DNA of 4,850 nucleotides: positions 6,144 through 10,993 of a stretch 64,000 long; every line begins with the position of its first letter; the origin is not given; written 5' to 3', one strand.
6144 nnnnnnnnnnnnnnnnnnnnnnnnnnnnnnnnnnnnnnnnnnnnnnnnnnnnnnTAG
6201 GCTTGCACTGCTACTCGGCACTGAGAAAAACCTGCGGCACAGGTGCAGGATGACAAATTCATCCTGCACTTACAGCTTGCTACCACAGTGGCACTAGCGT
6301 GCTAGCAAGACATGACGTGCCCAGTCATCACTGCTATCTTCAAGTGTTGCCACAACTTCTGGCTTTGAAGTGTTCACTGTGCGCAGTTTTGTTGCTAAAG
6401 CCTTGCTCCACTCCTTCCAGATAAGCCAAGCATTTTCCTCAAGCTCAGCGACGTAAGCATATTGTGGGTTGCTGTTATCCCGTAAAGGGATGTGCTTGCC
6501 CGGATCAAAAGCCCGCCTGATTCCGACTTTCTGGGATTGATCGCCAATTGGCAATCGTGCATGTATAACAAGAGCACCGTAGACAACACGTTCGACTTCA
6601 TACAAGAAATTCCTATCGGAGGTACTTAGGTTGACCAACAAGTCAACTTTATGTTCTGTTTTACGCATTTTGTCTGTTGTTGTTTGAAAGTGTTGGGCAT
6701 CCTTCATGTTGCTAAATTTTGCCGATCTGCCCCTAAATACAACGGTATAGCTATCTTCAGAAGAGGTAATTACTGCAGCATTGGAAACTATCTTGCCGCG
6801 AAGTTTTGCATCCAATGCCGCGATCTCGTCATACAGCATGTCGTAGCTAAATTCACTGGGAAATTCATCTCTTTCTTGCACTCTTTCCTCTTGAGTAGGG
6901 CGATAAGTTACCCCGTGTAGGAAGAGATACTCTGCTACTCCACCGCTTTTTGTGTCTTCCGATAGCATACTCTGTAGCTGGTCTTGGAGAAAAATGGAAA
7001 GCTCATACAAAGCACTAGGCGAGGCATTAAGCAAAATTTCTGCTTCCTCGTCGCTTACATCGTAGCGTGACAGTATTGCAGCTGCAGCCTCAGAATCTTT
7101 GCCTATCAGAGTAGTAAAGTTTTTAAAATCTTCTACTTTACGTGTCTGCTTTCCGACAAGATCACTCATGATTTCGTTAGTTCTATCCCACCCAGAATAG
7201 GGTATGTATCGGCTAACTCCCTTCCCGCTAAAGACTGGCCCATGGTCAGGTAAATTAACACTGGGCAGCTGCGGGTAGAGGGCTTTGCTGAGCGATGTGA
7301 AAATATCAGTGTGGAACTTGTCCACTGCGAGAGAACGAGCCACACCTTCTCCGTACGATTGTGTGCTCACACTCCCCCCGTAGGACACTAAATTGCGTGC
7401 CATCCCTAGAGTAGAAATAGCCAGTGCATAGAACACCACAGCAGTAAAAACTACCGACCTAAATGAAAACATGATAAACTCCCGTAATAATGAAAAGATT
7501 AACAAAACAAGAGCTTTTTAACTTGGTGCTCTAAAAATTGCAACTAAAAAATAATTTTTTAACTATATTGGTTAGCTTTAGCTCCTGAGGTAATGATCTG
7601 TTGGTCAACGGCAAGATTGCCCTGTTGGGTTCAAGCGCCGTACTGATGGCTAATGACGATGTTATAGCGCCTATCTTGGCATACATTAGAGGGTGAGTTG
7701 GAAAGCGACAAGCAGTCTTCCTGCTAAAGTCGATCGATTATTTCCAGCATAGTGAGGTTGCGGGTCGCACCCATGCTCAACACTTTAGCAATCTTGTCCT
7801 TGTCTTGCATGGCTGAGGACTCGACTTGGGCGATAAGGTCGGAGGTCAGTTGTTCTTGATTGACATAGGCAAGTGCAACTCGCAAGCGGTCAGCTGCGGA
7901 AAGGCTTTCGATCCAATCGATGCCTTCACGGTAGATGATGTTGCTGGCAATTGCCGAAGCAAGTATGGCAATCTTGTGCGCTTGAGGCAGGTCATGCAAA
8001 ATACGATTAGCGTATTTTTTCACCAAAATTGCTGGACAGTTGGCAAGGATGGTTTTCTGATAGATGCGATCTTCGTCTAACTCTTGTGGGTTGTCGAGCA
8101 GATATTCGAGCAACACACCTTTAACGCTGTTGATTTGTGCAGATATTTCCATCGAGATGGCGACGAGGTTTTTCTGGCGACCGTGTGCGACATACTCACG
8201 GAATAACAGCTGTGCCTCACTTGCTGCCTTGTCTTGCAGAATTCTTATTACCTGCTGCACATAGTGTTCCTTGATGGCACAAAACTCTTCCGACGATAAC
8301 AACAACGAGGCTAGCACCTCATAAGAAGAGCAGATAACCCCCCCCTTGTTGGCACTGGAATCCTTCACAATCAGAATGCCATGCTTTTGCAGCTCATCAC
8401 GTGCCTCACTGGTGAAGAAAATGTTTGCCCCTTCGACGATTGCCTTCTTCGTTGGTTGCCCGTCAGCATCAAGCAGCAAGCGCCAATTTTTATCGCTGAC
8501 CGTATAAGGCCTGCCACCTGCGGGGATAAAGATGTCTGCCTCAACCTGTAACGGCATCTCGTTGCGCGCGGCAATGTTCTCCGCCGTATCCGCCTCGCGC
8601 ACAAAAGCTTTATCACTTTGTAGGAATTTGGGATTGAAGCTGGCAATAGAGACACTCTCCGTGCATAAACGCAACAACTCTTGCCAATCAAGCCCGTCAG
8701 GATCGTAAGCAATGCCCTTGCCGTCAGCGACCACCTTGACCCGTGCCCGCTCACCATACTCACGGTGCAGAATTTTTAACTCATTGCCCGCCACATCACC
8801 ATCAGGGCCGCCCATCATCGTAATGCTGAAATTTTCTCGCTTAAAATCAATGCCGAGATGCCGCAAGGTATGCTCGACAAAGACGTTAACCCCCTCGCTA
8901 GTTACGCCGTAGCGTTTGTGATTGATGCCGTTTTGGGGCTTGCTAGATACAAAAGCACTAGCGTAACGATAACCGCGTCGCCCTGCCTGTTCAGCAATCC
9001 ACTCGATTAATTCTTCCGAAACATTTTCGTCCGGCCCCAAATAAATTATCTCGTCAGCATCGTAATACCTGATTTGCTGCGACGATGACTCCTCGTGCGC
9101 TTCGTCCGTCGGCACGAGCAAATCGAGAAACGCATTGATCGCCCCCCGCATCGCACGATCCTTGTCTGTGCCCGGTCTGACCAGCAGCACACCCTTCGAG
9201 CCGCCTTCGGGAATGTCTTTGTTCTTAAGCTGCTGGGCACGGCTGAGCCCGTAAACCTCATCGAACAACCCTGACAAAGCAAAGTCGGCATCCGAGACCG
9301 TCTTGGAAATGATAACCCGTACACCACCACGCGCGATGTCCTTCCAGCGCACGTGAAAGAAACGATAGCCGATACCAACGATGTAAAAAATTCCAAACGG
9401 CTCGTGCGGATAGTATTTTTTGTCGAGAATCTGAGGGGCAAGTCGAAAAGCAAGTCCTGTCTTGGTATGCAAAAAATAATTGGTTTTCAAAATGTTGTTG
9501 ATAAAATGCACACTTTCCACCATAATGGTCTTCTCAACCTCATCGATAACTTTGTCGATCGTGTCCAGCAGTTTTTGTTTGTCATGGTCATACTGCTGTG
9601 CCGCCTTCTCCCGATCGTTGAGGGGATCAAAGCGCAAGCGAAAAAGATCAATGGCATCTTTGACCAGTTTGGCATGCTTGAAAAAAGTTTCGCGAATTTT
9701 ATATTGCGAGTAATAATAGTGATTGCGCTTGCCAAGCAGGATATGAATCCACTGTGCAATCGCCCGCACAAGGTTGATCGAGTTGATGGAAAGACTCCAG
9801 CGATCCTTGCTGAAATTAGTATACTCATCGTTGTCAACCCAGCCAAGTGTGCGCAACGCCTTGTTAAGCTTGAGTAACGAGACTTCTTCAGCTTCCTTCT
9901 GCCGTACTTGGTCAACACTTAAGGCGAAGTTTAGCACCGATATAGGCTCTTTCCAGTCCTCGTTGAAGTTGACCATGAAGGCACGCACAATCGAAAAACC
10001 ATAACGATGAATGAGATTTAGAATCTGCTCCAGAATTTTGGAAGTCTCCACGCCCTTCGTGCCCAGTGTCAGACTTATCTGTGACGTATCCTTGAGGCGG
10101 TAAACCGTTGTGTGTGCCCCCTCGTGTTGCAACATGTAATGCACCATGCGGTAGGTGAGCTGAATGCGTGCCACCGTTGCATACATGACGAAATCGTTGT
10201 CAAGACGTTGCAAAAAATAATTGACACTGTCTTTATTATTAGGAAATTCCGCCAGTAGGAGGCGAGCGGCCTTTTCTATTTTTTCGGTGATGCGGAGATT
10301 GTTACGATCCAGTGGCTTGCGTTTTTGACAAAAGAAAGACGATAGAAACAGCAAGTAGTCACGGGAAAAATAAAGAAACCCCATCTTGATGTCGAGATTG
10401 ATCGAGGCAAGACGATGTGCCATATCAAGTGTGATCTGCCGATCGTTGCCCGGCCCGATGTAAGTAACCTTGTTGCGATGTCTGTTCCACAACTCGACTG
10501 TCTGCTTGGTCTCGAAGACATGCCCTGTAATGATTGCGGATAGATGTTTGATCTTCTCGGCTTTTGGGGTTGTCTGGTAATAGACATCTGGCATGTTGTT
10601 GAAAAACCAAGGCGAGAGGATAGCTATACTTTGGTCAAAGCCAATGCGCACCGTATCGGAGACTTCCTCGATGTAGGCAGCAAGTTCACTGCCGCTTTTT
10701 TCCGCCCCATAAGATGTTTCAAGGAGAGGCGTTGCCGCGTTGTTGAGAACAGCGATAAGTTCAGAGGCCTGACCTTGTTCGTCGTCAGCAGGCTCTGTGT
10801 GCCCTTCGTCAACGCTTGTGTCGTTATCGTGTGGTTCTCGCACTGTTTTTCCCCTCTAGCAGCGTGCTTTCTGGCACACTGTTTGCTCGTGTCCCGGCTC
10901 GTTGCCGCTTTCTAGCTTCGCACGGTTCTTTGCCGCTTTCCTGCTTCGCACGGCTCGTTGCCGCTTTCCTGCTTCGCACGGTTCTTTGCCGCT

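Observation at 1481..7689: An ~6-kb AT-richer insertion after livF, bounded by a decayed copy of the livF 3' end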

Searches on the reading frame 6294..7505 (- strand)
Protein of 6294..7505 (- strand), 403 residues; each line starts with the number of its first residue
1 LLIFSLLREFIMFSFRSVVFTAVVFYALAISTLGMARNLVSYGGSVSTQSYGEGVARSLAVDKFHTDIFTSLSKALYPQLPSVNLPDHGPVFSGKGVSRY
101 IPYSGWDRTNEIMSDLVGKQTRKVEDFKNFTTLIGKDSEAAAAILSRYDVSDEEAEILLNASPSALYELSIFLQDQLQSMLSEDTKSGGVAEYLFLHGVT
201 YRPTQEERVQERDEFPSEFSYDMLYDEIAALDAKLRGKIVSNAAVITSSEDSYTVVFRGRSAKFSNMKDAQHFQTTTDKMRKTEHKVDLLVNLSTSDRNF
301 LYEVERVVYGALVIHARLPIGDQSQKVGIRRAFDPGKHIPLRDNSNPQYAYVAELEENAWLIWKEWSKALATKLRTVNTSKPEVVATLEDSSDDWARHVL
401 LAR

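Call 7: search_protein_families(library=pfam, proteins=[window:6294-7505:-], max_evalue=0.01)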
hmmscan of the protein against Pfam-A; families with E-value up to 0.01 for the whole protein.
window:6294-7505:- (403 aa): 0 families

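Call 24: find_homologous_proteins(query=window:6294-7505:-, max_evalue=0.001)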
Query window:6294-7505:- (403 aa): 1 proteins with E <= 0.001 among 5884 candidates.
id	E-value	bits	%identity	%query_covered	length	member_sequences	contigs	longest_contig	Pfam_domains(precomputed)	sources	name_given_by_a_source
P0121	3.4e-256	867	100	97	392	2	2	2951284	-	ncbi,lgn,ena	-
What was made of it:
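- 6294..7505 (-): p403, a predicted secreted ORFan. The likely start is the ATG at 7472, giving 392 aa. The only hit among 5.8 billion proteins is itself (call 24).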

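Call 25: find_encoding_contigs(protein=P0121, flank=10000, max_places=5)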
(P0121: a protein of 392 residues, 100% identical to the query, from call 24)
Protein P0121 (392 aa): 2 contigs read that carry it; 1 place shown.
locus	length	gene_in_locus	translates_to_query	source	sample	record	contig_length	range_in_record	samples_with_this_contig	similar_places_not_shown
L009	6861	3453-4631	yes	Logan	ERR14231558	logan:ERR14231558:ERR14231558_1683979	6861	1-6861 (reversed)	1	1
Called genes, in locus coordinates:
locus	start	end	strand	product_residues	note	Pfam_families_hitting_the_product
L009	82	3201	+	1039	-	PF05088:Bac_GDH_CD, PF00208:ELFV_dehydrog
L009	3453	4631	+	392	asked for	-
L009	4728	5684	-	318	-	-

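Call 49: search_protein_families(library=phrogs, proteins=[window:6294-7505:-], max_evalue=0.01)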
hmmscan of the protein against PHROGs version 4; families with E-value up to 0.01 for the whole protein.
window:6294-7505:- (403 aa): 0 families

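Call 67: predict_structure(protein=window:6297-7472:-)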
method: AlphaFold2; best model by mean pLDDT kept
length: 392 residues; sequences in the alignment: 1
mean_pLDDT: 38.6   pTM: 0.34
mean pLDDT of the five models: 38.6, 37.3, 36.5, 36.4, 32.9
residues with pLDDT >= 90: 0; 70-90: 15; 50-70: 58; < 50: 319
segments of 3 or more residues with pLDDT < 50: 1-51, 53-102, 168-235, 244-251, 261-392
pLDDT, mean of each block of 10 residues (from residue 1): 28 34 31 29 42 45 34 26 24 38 52 67 76 66 59 54 50 34 31 30 27 32 27 43 47 58 39 25 31 34 28 29 28 33 37 39 35 35 34 29
secondary structure, 60 per line:
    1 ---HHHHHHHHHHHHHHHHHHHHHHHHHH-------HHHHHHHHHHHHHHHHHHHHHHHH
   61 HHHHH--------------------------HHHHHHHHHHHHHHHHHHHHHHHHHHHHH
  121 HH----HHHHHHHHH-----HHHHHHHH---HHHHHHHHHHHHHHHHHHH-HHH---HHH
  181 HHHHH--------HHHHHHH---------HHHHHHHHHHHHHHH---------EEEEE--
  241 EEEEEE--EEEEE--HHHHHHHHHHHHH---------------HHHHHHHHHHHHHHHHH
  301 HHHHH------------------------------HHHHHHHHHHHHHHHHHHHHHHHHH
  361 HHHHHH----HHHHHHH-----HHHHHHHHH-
elements in order: H4-29 H37-65 H92-122 H127-135 H141-148 H152-170 H178-185 H194-200 H210-224 E234-238 E241-246 E249-253 H256-268 H284-305 H336-366 H371-377 H383-391
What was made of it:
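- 6294..7505 (-): The AlphaFold model is unusable, with pLDDT 38.6 (call 67).
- Tried and rejected: Single-sequence AlphaFold of p403 gave pLDDT 38.6, so the model is unusable and no fold search was run (call 67).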

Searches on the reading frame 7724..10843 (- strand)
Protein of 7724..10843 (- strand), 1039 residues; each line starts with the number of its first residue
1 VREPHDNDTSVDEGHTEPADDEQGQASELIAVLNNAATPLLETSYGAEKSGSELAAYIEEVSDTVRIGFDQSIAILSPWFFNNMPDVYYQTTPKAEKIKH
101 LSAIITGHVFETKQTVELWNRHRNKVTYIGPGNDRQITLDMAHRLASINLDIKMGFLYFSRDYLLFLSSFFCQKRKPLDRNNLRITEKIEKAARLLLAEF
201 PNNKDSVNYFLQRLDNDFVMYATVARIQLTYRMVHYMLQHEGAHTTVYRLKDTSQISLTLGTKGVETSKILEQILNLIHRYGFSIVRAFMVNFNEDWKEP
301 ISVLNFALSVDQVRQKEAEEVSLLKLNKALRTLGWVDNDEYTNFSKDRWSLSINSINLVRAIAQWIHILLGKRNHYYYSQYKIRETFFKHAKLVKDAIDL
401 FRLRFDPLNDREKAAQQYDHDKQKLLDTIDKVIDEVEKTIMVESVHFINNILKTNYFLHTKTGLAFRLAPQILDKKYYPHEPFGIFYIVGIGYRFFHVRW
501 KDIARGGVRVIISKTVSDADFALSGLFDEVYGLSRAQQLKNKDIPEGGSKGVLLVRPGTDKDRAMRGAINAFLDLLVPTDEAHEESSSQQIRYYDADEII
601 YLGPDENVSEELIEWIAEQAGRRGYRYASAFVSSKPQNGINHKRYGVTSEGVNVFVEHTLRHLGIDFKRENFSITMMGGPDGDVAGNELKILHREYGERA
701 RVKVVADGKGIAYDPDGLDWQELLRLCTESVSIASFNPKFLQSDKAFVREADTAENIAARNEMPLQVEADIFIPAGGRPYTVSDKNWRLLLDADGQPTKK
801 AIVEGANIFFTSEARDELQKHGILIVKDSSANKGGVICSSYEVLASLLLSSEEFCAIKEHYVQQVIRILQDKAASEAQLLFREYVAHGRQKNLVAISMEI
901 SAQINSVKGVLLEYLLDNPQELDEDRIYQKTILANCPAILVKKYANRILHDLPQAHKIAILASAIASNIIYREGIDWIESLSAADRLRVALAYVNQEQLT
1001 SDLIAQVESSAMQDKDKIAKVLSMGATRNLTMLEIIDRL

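Call 7: search_protein_families(library=pfam, proteins=[window:7724-10843:-], max_evalue=0.01)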
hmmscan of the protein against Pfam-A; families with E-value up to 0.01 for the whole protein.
window:7724-10843:- (1039 aa): 5 families
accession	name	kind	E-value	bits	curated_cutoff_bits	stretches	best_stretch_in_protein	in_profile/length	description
PF00208.27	ELFV_dehydrog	-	3.4e-35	122.3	23.4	1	639-870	2-211/241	Glutamate/Leucine/Phenylalanine/Valine dehydrogenase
PF05088.18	Bac_GDH_CD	-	9.9e-28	97.3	22.8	2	426-726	3-304/497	Bacterial NAD-glutamate dehydrogenase, catalytic domain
PF02812.23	ELFV_dehydrog_N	-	0.0001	22.5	25.3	1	492-577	23-99/129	Glu/Leu/Phe/Val dehydrogenase, dimerisation domain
PF21078.2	GDH_HM3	-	0.00061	20.3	24.6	1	351-407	15-66/66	Glutamate dehydrogenase, helical motif 3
PF23152.1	GDH_2nd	-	0.0037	17.1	27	1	214-328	94-206/225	NAD-specific glutamate dehydrogenase, second domain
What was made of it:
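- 7724..10843 (-): gdh, a large NAD-glutamate dehydrogenase. It is the right-hand conserved anchor. Pfam hits (call 7).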

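Call 10: find_related_loci(query=window:7724-10843:-, collection=genome_contigs, flank=10000)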
Query window:7724-10843:- (1039 aa) in genome_contigs; peptide patterns used: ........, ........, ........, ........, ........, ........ (x = any residue, [..] = any of these).
24 stretches matched a pattern; 3 encode a relative of the query (tblastn E <= 1e-3); 3 distinct loci.
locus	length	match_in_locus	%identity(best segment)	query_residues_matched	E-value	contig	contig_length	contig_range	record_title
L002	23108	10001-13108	89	1-1039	0e+0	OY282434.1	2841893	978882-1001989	MAG: uncultured Oligoflexales bacterium genome assembly, chromosome: 1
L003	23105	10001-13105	86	1-1039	0e+0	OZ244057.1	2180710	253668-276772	MAG: Oligoflexales bacterium isolate 1cafa77f-b81c-4af4-95b6-bd9291313caa genome assembly, chromosome: 1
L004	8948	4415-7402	70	42-1039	0e+0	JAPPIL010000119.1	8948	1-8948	MAG: Pseudomonadota bacterium isolate RHO2_bin_21 NODE_8606_length_8948_cov_5.096705, whole genome shotgun sequence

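Call 46: find_related_loci(query=window:7724-10843:-, collection=metagenome_contigs, flank=10000)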
Query window:7724-10843:- (1039 aa) in metagenome_contigs; peptide patterns used: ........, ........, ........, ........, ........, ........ (x = any residue, [..] = any of these).
25 stretches matched a pattern, but none encodes a relative of the query by tblastn (E <= 1e-3).
